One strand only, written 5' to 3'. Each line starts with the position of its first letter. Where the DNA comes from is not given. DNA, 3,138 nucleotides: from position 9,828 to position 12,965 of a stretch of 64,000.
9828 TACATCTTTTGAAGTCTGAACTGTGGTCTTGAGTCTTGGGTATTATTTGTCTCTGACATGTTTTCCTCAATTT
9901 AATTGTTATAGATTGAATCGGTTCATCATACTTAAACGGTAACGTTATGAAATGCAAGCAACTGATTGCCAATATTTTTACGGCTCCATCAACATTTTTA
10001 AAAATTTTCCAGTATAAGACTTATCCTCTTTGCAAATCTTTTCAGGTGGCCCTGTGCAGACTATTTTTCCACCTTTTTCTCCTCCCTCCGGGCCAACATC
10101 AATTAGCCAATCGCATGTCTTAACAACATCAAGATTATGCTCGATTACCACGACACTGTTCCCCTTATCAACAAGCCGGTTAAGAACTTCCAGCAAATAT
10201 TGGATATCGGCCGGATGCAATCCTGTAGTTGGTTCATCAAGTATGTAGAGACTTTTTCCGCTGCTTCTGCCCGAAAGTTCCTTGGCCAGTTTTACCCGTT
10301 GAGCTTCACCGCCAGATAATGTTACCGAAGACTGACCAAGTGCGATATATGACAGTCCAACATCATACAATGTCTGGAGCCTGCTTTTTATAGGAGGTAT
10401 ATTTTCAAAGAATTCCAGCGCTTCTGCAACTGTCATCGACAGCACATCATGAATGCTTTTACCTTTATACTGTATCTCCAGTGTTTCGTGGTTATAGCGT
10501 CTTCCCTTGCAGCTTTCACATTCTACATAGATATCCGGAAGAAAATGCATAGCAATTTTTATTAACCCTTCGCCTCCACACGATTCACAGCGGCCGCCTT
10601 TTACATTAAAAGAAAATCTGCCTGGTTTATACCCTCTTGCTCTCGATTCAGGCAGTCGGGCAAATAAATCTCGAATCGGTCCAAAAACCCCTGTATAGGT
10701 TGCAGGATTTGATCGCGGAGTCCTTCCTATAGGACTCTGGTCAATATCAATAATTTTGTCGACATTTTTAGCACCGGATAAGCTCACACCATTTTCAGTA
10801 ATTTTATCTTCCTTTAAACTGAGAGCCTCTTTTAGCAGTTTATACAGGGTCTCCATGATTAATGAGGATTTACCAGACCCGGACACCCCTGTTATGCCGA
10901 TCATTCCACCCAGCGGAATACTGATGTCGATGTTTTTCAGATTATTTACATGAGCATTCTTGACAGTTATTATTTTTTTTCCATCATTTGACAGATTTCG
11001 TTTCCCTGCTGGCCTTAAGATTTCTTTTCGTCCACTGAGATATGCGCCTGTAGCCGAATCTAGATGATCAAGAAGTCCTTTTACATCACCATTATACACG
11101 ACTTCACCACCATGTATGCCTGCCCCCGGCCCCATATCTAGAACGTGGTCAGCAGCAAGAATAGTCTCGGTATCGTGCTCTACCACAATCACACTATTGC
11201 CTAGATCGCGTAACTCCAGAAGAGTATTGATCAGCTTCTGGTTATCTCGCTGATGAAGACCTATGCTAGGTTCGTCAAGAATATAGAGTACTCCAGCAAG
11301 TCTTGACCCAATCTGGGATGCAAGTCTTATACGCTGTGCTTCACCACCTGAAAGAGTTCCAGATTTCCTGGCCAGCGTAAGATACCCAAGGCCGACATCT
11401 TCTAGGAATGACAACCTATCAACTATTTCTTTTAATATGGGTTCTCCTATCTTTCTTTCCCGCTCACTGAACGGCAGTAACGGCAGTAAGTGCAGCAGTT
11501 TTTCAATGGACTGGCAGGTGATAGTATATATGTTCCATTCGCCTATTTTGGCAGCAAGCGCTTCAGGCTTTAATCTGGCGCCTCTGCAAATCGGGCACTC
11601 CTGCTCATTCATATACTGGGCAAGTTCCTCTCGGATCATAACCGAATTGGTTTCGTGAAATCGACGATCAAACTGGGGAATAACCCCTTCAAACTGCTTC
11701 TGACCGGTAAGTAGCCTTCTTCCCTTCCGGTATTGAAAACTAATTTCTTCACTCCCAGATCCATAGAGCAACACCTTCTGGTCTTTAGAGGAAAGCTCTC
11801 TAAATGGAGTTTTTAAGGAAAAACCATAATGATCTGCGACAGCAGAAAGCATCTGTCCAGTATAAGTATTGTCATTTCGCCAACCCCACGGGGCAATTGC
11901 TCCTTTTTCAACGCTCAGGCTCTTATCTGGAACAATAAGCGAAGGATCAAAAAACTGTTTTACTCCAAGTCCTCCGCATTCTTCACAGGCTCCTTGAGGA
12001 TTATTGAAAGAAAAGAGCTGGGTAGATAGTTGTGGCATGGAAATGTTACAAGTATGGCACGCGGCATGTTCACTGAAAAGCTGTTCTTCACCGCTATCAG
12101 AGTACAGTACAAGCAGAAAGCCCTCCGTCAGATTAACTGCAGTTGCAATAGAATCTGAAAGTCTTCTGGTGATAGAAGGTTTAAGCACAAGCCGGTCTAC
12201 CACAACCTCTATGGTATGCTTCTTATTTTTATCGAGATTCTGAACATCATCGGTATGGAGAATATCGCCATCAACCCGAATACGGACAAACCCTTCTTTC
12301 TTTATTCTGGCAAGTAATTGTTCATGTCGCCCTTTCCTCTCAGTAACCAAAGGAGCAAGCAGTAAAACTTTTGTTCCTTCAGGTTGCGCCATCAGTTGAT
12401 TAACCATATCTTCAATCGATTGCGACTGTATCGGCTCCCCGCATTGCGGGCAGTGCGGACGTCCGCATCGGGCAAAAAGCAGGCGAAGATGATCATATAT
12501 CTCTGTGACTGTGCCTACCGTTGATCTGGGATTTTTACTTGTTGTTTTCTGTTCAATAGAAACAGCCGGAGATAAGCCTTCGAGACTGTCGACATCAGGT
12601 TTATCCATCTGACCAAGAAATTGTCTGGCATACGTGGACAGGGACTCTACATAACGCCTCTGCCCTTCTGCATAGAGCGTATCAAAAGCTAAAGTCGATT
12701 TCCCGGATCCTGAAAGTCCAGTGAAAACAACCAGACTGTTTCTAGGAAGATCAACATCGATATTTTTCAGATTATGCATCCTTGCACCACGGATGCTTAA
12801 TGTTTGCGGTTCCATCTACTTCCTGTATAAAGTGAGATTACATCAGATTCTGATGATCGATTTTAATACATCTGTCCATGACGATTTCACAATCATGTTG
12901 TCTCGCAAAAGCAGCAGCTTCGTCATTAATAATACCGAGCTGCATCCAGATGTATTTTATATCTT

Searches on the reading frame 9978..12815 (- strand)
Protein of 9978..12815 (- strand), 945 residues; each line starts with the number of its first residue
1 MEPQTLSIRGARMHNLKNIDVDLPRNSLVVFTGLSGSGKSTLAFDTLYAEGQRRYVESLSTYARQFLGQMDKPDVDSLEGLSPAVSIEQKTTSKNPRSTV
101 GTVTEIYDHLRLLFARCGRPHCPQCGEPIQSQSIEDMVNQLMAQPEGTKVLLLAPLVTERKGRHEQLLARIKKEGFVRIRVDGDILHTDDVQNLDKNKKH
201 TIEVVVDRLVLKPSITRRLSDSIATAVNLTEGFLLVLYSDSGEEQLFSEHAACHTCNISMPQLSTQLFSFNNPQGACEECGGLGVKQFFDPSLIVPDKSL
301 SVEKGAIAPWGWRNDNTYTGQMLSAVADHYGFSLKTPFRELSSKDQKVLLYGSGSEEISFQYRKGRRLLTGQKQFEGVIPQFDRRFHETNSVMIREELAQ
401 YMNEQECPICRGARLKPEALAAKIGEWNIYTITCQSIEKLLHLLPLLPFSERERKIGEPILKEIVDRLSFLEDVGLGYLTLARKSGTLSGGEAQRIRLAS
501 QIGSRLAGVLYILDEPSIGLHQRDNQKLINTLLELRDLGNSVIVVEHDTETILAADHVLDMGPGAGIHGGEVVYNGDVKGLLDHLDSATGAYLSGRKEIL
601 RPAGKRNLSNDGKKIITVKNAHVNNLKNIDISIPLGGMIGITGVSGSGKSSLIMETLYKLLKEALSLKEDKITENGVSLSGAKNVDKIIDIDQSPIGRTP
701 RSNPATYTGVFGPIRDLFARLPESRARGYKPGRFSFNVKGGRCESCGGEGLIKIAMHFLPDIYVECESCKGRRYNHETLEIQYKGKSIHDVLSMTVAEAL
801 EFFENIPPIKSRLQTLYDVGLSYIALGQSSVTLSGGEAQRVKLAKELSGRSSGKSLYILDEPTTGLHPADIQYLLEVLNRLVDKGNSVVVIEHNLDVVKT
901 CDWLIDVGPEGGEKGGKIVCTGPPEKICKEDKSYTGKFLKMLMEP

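Call 74: search_protein_families(library=pfam, proteins=[window:9978-12815:-], max_evalue=0.00001)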
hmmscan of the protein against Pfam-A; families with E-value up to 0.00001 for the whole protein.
window:9978-12815:- (945 aa): 7 families
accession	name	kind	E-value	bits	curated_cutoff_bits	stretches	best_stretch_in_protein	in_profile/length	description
PF17760.6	UvrA_inter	-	5.8e-39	132.8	23.3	1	132-239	1-108/109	UvrA interaction domain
PF17755.6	UvrA_DNA-bind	-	7.7e-39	132.8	23.2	1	290-400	1-110/110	UvrA DNA-binding domain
PF00005.33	ABC_tran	-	2e-21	77.5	25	0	626-681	1-51/137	ABC transporter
PF02463.25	SMC_N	-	1.2e-10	41.7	40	0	167-560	99-210/220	RecF/RecN/SMC N terminal domain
PF13555.12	AAA_29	-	1.5e-07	31.5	27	0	630-653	16-39/61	P-loop containing region of AAA domain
PF13175.12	AAA_15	-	1.1e-06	29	32.1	0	619-692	4-80/374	AAA ATPase domain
PF13191.12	AAA_16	-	1.5e-06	29.2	32.6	0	636-671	24-62/167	AAA ATPase domain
